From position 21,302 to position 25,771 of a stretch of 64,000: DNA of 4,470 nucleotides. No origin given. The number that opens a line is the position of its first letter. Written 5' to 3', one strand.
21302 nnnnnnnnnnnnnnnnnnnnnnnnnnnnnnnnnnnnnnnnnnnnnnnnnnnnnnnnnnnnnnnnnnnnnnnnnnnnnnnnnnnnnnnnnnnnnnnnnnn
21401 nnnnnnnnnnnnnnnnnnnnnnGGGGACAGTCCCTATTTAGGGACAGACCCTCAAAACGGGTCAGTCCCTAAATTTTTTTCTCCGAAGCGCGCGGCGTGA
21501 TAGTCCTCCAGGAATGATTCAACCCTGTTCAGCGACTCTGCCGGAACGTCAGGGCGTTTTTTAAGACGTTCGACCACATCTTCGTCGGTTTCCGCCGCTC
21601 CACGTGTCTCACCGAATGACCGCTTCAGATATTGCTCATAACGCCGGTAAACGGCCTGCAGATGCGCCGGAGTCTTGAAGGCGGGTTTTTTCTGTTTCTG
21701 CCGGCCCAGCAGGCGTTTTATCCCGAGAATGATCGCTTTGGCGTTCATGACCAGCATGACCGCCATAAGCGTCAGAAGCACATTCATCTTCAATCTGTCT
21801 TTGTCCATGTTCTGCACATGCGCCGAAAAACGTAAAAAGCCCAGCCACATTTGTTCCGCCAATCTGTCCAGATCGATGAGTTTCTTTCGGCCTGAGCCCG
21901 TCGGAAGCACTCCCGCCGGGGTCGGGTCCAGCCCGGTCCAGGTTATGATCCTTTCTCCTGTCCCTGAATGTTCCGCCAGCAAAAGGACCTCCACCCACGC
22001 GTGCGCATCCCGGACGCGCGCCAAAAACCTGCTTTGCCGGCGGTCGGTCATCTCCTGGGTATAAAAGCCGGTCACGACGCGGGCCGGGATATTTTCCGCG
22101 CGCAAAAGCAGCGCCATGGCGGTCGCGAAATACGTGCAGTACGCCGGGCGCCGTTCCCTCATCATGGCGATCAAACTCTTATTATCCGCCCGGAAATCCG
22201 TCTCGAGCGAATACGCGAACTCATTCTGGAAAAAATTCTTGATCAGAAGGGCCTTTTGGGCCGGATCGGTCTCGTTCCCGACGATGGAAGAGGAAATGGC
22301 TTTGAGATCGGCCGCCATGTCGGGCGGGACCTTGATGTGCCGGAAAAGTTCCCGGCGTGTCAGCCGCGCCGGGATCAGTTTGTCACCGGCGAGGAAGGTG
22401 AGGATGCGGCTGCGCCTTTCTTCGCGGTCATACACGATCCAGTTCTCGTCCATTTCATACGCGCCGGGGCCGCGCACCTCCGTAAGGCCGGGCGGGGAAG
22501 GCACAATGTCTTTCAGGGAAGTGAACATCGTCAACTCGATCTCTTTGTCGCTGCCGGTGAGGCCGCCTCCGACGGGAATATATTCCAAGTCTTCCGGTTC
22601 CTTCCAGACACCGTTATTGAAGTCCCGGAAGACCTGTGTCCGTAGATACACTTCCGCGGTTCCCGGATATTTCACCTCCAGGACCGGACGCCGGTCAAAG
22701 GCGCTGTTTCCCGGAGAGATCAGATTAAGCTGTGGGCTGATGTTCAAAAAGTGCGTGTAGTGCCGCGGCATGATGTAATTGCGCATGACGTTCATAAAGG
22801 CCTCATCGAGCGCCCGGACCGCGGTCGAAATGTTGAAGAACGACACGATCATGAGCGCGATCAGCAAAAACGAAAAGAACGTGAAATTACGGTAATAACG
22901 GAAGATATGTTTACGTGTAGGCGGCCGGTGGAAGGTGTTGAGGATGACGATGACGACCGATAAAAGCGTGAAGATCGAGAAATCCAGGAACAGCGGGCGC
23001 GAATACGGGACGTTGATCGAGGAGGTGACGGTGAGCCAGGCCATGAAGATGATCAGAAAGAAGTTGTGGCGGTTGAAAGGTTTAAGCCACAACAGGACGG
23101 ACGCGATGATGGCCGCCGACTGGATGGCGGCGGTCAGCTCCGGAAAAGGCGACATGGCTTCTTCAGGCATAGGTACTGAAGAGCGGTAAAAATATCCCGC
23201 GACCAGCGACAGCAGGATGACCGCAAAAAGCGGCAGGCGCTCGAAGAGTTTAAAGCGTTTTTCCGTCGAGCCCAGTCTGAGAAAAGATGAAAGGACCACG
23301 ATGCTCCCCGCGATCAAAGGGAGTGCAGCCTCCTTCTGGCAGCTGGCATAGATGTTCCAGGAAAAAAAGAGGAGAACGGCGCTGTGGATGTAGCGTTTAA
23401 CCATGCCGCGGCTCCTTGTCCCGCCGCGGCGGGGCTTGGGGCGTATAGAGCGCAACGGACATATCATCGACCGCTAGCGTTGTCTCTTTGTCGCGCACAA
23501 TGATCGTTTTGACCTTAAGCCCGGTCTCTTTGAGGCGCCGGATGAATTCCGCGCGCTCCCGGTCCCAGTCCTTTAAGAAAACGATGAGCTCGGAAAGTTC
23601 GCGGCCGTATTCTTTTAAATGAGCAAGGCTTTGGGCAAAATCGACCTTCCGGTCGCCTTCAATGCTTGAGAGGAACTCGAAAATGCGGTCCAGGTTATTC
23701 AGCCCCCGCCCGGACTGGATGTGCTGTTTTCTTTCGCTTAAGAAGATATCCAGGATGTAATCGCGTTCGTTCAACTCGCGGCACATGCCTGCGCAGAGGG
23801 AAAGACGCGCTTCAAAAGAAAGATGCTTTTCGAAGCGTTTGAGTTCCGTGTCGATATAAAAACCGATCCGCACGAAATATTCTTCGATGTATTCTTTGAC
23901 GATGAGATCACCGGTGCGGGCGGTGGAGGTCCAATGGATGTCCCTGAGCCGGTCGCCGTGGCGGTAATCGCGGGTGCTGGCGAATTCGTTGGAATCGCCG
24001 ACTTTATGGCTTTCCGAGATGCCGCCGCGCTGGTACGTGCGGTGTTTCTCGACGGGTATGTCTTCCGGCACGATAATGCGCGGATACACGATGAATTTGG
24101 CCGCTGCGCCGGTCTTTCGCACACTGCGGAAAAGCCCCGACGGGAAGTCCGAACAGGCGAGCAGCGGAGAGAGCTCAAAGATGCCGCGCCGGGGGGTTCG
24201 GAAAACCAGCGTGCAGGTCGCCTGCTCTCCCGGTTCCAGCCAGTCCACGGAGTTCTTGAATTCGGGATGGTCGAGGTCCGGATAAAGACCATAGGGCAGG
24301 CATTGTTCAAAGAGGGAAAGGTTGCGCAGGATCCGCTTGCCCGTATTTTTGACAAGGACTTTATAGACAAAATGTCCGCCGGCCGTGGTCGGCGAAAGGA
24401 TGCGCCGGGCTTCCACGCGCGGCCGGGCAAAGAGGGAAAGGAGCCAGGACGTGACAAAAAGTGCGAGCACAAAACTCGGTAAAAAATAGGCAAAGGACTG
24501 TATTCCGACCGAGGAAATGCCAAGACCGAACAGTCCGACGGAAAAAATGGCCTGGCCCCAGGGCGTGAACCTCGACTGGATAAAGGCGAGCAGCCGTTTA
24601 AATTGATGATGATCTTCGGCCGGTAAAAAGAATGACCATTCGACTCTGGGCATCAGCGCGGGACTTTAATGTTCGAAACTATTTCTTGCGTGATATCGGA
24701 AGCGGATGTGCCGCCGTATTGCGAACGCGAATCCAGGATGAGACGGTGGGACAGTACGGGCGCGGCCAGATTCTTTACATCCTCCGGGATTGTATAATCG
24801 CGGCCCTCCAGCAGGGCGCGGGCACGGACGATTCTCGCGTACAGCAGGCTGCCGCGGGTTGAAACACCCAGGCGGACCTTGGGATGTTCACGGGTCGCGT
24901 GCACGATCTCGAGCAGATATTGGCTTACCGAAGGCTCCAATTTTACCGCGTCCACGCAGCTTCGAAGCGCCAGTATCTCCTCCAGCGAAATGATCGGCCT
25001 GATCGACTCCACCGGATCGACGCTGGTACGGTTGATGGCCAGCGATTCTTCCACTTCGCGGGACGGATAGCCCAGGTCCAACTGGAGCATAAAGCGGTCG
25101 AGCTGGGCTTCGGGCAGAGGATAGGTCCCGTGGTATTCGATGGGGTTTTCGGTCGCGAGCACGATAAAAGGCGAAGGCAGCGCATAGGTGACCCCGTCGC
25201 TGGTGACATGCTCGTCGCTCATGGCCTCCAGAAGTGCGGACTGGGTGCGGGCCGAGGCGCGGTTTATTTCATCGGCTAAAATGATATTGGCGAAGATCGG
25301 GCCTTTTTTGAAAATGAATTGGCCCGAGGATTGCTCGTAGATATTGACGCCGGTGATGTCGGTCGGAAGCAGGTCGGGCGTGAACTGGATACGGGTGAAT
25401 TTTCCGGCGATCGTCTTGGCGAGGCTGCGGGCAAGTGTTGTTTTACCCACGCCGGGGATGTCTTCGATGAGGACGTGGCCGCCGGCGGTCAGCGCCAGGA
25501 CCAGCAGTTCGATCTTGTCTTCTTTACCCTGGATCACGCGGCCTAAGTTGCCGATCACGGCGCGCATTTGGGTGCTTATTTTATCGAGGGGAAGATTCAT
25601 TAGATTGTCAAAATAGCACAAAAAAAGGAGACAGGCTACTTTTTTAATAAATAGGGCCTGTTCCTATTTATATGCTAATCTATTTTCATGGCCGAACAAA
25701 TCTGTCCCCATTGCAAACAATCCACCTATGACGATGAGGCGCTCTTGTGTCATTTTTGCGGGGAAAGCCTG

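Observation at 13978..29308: Recurrent intergenic palindromic motif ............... at four loci (13978-14031, 21423-21471, 25652-25666, 29295-29308)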

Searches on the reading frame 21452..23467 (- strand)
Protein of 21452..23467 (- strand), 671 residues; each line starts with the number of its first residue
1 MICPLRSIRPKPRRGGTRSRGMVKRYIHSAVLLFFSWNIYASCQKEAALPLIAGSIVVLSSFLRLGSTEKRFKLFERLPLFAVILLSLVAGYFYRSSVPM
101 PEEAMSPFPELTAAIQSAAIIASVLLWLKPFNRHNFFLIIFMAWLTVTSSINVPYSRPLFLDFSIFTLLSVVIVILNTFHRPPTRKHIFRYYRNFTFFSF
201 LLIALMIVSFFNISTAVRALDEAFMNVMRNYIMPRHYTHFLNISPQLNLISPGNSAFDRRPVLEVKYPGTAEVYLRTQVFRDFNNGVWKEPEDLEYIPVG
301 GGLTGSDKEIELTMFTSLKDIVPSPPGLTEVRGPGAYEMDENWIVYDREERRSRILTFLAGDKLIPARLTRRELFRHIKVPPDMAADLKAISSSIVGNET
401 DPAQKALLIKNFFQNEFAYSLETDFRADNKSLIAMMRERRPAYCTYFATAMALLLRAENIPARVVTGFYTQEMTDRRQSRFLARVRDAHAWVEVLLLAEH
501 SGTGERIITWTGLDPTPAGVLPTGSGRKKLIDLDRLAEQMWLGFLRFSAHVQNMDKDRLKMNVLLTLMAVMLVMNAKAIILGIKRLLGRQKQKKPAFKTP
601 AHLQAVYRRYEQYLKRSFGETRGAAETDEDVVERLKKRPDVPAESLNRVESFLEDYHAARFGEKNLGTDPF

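Call 13: search_protein_families(library=pfam, proteins=[window:21452-23467:-])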
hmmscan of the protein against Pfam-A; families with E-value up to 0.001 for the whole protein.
window:21452-23467:- (671 aa): 3 families
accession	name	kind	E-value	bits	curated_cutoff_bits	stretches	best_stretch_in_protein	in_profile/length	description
PF01841.26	Transglut_core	-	8.3e-19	68.3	23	1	390-501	2-99/108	Transglutaminase-like superfamily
PF11992.13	TgpA_N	-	2.5e-10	40.3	30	1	49-351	17-316/333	TgpA N-terminal domain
PF13559.11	DUF4129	-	0.0005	20.5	24.8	0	607-665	2-55/69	Domain of unknown function (DUF4129)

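Call 23: find_homologous_proteins(query=window:21452-23467:-, max_evalue=1e-20)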
Query window:21452-23467:- (671 aa): 44 proteins with E <= 1e-20 among 8000 candidates.
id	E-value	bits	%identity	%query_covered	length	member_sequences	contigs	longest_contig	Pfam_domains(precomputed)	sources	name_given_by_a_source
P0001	0.0e+0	1465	100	97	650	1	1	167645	PF11992.14,PF01841.26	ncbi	-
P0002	2.9e-256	870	60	95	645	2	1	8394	PF11992.14,PF01841.26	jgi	-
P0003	5.6e-237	807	56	96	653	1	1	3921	PF11992.14,PF01841.26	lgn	-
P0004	7.7e-217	740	51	96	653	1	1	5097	PF01841.26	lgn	-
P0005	3.8e-209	715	51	96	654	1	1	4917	PF11992.14,PF01841.26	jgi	jgi:transglutaminase-like putative cysteine protease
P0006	3.7e-188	645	45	96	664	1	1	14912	PF01841.26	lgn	-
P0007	5.9e-188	645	45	96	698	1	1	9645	PF01841.26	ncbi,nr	ncbi:MAG: transglutaminase domain-containing protein [Candidatus Omnitrophica bacterium]|nr:transglu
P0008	1.7e-185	637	45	96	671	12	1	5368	PF11992.14,PF01841.26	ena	-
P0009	8.7e-183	628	44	96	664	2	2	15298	PF11992.14,PF01841.26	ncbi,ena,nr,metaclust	ncbi:MAG: hypothetical protein A3C36_06230 [Omnitrophica WOR_2 bacterium RIFCSPHIGHO2_02_FULL_52_10]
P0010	3.2e-182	626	45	96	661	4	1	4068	PF11992.14,PF01841.26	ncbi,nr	ncbi:MAG TPA: transglutaminaseTgpA domain-containing protein [Candidatus Omnitrophota bacterium]|nr:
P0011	3.8e-182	625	44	96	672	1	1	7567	PF01841.26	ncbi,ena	-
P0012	6.0e-181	622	44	96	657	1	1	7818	PF01841.26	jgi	-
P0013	9.4e-181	621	46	96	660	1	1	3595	PF11992.14,PF01841.26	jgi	-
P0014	1.7e-179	617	43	96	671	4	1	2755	PF11992.14,PF01841.26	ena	-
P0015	5.0e-176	605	42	96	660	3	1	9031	PF01841.26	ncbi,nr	ncbi:MAG: transglutaminase domain-containing protein [Candidatus Omnitrophica bacterium]|nr:transglu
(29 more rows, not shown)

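Call 25: find_encoding_contigs(protein=P0001, flank=10000, max_places=3)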
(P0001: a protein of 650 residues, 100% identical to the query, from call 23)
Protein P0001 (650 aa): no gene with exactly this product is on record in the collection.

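Call 26: find_encoding_contigs(protein=P0002, flank=10000, max_places=3)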
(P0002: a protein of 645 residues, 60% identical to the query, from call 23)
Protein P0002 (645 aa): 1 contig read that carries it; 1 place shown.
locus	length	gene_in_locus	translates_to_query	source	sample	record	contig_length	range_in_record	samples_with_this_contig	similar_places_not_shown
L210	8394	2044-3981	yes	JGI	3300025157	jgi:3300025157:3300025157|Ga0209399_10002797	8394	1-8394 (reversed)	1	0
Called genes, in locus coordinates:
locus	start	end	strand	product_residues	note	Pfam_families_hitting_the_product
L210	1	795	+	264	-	?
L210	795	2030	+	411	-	PF01882:DUF58 (weak)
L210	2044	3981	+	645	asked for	PF11992:TgpA_N, PF01841:Transglut_core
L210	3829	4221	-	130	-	PF10543:ORF6N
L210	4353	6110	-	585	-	-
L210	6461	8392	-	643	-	?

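Call 27: find_encoding_contigs(protein=P0009, flank=10000, max_places=3)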
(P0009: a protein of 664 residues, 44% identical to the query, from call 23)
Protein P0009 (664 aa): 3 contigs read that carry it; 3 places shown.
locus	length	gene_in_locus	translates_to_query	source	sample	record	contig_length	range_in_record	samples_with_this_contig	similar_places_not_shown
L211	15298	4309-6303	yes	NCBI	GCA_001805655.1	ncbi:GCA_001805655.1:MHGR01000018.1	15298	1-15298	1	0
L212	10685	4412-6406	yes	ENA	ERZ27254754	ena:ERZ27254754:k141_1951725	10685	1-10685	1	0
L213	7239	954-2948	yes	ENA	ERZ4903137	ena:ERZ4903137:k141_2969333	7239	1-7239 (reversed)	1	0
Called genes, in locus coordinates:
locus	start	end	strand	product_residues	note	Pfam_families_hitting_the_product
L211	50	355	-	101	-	-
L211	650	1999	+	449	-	PF07690:MFS_1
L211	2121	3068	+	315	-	PF20030:bpMoxR, PF00004:AAA (weak), PF07726:AAA_3, PF07728:AAA_5, PF17863:AAA_lid_2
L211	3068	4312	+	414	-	PF01882:DUF58 (weak)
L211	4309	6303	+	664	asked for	PF11992:TgpA_N, PF01841:Transglut_core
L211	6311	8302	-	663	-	PF17152:CHASE8, PF00672:HAMP (faint), PF00990:GGDEF, PF00563:EAL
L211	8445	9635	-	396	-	PF13231:PMT_2 (weak)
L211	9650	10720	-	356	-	-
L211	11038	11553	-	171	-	-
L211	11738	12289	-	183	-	PF18955:DUF5698, PF10035:DUF2179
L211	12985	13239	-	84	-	-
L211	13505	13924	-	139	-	PF00072:Response_reg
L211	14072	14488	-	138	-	PF00072:Response_reg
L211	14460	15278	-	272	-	PF00512:HisKA, PF13581:HATPase_c_2 (weak), PF02518:HATPase_c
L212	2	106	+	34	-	?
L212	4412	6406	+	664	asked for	PF11992:TgpA_N, PF01841:Transglut_core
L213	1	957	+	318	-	?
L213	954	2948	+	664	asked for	PF11992:TgpA_N, PF01841:Transglut_core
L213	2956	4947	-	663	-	PF17152:CHASE8, PF00672:HAMP (faint), PF00990:GGDEF, PF00563:EAL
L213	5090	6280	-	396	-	PF13231:PMT_2 (weak)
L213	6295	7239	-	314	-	?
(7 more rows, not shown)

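Call 75: find_encoding_contigs(protein=P0003, flank=5000, max_places=2)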
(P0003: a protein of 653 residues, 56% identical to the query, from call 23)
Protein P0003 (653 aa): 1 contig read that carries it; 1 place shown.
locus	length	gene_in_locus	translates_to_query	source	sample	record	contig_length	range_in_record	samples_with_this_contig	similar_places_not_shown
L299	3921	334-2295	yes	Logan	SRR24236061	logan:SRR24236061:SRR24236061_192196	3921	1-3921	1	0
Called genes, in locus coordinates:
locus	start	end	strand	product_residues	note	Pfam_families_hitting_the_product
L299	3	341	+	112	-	?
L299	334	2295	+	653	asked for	PF11992:TgpA_N (weak), PF01841:Transglut_core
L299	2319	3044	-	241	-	PF25276:DUF7870 (weak)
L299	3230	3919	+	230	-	?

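Call 76: find_encoding_contigs(protein=P0005, flank=5000, max_places=2)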
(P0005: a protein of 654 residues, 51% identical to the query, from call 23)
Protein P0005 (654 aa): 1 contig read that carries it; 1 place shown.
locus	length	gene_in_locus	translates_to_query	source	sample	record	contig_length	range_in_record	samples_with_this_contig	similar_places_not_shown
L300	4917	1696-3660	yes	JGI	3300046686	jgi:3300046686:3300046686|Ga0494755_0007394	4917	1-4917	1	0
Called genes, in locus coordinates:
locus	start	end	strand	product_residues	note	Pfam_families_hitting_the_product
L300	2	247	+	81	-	?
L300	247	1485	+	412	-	PF01882:DUF58 (weak)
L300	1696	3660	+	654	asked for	PF11992:TgpA_N, PF01841:Transglut_core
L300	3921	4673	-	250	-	-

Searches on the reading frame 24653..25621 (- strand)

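Call 13: search_protein_families(library=pfam, proteins=[window:24653-25621:-])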
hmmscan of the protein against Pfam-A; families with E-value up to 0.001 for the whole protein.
window:24653-25621:- (322 aa): 8 families
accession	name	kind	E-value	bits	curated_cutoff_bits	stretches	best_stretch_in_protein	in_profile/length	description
PF07726.17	AAA_3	-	7.8e-63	210.6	27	1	49-179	1-131/131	ATPase family associated with various cellular activities (AAA)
PF17863.7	AAA_lid_2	-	3.9e-22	78.2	22.7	1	242-314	2-74/74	AAA lid domain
PF07728.20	AAA_5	-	1e-12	48.7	22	1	56-177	8-139/139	AAA domain (dynein-related subfamily)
PF20030.5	bpMoxR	-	4.3e-09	36.2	27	1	18-184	2-167/205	MoxR domain in the MoxR-vWA-beta-propeller ternary systems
PF00004.35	AAA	-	3.4e-06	28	21.2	1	55-159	6-109/131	ATPase family associated with various cellular activities (AAA)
PF00493.29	MCM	-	5.7e-06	26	23.3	1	48-166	58-177/224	MCM P-loop domain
PF05496.18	RuvB_N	-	0.00031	21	27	0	48-138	34-112/159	Holliday junction DNA helicase RuvB P-loop domain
PF20720.3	nSTAND3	-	0.0005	20.2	27.2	1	43-74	13-44/155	Novel STAND NTPase 3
